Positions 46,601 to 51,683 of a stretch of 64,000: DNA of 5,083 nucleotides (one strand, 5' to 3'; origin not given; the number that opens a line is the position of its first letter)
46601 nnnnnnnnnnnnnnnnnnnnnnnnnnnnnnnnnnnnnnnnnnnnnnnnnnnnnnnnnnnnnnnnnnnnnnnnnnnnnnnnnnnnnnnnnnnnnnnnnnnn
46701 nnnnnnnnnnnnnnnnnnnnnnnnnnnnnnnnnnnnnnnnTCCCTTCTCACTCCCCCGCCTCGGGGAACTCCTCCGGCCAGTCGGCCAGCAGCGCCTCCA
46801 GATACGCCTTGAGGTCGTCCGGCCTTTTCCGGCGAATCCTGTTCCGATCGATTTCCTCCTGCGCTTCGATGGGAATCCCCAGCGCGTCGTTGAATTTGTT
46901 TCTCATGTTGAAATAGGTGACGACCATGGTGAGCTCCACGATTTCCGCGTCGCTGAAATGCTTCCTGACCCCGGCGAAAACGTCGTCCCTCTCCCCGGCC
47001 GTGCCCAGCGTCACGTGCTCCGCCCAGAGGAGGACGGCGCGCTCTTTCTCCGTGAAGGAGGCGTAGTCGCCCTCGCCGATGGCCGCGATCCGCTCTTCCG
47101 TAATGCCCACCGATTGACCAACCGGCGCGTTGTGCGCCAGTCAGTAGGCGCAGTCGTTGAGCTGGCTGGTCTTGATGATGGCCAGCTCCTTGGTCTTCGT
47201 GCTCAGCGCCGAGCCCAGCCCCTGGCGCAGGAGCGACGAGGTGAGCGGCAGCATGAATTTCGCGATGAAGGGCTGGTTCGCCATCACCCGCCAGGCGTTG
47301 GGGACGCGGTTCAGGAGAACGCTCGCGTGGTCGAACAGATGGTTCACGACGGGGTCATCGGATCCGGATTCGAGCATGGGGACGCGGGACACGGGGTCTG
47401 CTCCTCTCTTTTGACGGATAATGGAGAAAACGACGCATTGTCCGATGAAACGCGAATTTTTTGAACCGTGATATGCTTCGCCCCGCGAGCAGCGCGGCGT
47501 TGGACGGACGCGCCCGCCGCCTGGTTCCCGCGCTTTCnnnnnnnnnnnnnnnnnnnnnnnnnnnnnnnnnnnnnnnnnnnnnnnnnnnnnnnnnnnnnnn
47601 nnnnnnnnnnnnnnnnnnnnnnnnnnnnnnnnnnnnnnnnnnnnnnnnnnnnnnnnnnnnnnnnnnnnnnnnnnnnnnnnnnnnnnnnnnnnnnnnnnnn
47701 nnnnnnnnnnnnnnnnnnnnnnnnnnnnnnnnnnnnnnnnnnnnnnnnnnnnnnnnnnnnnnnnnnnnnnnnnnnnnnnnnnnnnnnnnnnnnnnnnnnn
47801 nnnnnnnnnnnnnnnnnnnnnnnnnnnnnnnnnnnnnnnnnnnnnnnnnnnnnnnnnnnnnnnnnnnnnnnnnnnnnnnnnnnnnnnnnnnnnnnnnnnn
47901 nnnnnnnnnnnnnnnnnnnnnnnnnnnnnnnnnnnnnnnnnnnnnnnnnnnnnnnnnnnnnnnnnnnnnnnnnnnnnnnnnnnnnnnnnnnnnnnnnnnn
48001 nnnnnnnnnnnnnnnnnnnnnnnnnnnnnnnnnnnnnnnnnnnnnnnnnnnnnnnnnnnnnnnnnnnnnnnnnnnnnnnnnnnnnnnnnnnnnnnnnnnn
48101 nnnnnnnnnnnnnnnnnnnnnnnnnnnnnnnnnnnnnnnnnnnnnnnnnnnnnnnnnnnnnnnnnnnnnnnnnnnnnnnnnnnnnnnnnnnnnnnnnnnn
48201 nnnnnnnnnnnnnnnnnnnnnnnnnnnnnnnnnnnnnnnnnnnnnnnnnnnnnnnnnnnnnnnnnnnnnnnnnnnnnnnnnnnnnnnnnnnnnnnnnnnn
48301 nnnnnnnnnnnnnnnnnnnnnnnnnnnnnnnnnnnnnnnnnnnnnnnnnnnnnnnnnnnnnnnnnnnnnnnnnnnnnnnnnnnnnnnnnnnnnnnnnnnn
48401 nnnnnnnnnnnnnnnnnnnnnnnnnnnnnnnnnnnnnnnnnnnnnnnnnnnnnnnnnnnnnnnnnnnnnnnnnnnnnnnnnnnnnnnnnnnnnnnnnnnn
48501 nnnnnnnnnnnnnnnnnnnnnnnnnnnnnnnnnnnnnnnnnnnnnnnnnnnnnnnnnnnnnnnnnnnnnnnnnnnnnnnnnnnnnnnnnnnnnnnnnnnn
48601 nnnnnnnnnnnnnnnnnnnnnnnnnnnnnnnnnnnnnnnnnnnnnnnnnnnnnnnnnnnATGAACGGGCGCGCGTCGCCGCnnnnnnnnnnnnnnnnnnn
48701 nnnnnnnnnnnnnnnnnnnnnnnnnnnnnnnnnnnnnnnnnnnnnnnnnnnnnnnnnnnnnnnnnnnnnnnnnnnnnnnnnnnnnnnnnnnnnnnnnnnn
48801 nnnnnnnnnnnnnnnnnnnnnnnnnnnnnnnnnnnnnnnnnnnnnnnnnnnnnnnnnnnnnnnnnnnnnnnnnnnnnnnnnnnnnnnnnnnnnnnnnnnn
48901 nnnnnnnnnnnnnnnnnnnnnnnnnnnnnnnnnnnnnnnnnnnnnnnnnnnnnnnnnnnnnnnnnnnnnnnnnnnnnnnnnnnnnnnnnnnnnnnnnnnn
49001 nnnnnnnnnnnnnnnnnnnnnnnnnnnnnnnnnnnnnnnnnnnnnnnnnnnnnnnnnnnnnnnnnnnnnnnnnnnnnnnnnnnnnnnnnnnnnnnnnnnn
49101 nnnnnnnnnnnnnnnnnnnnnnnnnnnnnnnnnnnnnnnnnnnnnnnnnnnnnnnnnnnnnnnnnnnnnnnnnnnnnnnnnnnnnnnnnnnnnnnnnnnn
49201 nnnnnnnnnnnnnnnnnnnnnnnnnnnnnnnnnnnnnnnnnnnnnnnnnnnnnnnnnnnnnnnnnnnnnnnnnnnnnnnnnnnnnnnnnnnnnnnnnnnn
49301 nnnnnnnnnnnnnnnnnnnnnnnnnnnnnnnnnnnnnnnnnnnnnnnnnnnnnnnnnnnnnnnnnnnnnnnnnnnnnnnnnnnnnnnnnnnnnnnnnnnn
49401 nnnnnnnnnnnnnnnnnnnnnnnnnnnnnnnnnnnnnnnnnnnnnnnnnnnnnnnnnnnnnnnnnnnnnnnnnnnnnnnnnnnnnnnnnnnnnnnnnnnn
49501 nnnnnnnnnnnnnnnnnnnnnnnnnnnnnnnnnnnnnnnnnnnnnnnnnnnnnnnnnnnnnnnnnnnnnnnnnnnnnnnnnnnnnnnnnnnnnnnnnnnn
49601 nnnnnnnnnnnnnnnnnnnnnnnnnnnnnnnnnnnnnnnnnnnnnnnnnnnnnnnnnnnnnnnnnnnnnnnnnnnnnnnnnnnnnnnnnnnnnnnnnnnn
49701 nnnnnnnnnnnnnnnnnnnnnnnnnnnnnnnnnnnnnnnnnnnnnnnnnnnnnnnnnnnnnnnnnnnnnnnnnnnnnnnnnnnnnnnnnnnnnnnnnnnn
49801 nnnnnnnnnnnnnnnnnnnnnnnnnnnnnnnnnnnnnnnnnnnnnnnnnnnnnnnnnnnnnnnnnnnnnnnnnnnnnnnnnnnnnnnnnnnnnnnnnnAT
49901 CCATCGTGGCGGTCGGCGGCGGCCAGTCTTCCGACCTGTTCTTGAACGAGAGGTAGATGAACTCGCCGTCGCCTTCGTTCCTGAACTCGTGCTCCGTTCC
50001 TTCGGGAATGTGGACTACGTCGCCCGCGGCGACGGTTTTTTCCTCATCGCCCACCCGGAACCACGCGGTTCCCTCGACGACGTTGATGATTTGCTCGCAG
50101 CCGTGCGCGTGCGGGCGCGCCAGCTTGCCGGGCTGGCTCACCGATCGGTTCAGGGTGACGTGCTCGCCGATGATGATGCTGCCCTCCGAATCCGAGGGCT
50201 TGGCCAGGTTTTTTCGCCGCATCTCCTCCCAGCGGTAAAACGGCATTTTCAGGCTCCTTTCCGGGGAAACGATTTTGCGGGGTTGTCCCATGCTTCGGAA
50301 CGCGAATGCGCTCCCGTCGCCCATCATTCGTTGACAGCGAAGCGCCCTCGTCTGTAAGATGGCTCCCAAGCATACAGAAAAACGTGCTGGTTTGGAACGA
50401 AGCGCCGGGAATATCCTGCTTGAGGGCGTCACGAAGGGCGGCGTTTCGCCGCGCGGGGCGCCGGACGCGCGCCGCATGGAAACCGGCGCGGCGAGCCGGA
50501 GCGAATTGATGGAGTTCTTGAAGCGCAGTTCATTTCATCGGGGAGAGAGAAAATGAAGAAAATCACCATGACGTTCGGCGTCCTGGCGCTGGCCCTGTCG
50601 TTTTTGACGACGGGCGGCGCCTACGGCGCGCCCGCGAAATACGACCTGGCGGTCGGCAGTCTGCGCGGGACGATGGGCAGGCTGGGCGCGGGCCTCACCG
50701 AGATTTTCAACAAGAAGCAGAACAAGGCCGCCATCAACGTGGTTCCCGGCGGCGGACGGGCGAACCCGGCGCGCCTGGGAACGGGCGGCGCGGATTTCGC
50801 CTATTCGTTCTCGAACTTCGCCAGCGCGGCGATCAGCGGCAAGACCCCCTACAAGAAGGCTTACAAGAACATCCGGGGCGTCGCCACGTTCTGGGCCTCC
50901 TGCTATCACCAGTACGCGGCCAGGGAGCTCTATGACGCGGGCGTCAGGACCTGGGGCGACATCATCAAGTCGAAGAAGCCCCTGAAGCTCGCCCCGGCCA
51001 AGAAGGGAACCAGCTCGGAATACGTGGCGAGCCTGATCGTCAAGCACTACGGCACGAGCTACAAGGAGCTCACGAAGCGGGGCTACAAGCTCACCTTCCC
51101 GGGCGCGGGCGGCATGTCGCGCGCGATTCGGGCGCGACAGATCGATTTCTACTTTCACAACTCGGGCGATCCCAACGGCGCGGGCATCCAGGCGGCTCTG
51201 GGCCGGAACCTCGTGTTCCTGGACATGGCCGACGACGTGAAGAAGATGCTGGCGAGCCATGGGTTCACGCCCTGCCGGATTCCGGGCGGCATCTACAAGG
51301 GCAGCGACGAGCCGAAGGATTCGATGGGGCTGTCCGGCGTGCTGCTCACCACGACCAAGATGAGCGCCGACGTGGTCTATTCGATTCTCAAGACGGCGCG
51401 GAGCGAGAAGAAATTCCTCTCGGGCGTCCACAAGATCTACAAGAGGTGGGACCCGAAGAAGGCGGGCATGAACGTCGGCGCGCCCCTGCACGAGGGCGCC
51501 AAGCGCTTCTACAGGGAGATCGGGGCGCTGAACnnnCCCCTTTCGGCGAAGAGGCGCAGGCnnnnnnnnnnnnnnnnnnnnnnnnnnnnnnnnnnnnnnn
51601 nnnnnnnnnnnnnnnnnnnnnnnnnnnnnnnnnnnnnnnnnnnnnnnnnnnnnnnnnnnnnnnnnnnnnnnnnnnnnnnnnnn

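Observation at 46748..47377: AhpD/carboxymuconolactone-decarboxylase family gene with UGA at the CxxC redox cysteine position: candidate selenoprotein split by the ORF caller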

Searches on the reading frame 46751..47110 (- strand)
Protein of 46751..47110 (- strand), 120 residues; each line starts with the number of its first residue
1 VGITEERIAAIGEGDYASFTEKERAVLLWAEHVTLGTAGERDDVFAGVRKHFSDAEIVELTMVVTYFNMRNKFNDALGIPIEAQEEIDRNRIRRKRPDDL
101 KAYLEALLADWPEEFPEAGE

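Call 59: find_encoding_contigs(protein=window:46751-47110:-, flank=2000, max_places=3)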
Protein window:46751-47110:- (120 aa): no gene with exactly this product is on record in the collection.

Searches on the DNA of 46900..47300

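Call 9: search_rna_families(source=window, start=46900, end=47300, threshold=evalue, max_evalue=10, show_alignments=3)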
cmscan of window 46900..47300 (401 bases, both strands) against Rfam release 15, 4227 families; matches with E-value up to 10: 2.
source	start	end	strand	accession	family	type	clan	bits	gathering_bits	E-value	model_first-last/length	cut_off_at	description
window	47103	47164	-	RF00467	RSV_PBS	Cis-reg;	-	14.1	47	7.8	1-75/75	no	Rous sarcoma virus (RSV) primer binding site (PBS)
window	46933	47030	+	RF02146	MEG8_2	Gene; lncRNA;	-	14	45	9.3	1-111/111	no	Maternally expressed 8 exon 2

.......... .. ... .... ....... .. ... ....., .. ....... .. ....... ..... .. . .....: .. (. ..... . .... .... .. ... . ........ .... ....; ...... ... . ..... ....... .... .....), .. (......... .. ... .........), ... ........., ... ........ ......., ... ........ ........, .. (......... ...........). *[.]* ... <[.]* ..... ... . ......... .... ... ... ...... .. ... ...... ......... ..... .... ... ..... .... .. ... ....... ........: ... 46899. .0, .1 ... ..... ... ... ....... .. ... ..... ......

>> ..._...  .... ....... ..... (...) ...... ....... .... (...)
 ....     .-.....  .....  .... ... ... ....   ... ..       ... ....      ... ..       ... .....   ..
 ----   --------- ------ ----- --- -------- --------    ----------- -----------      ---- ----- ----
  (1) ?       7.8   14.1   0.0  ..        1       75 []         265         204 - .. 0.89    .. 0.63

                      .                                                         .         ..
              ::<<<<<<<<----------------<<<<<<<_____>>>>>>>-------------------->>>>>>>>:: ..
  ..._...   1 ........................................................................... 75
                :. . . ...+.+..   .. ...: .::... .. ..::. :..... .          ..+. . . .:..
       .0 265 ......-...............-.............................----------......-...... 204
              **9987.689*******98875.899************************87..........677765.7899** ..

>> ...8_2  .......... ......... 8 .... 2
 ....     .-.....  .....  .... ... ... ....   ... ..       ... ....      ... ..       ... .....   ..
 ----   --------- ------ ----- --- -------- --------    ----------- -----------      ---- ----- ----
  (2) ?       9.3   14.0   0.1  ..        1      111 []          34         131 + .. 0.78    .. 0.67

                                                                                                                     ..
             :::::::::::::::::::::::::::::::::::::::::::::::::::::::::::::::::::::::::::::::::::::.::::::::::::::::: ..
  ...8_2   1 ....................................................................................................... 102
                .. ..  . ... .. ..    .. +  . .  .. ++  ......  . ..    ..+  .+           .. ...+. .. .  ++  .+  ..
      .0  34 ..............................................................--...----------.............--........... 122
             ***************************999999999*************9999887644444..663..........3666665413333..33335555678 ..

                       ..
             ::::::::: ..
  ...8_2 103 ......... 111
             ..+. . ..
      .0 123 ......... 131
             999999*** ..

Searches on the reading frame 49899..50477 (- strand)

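Call 24: search_protein_families(library=pfam, proteins=[window:49899-50477:-], max_evalue=0.001)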
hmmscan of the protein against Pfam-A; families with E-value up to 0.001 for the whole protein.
window:49899-50477:- (193 aa): 4 families
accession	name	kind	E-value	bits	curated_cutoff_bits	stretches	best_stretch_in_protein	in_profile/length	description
PF07883.17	Cupin_2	-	7e-15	54.9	27.2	1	115-177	6-68/70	Cupin domain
PF02311.25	AraC_binding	-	2.6e-07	30.9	21.1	1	116-178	12-74/135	AraC-like ligand binding domain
PF00190.28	Cupin_1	-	1.6e-05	24.9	22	1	106-180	32-115/151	Cupin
PF03079.20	ARD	-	2.5e-05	25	27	1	118-175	83-145/157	ARD/ARD' family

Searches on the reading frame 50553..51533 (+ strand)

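Call 24: search_protein_families(library=pfam, proteins=[window:50553-51533:+], max_evalue=0.001)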
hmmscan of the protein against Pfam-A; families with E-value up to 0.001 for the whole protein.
window:50553-51533:+ (327 aa): 1 family
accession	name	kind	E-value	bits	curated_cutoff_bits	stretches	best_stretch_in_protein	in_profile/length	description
PF16868.10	NMT1_3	-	2.8e-37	129.4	27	1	33-324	2-289/289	NMT1-like family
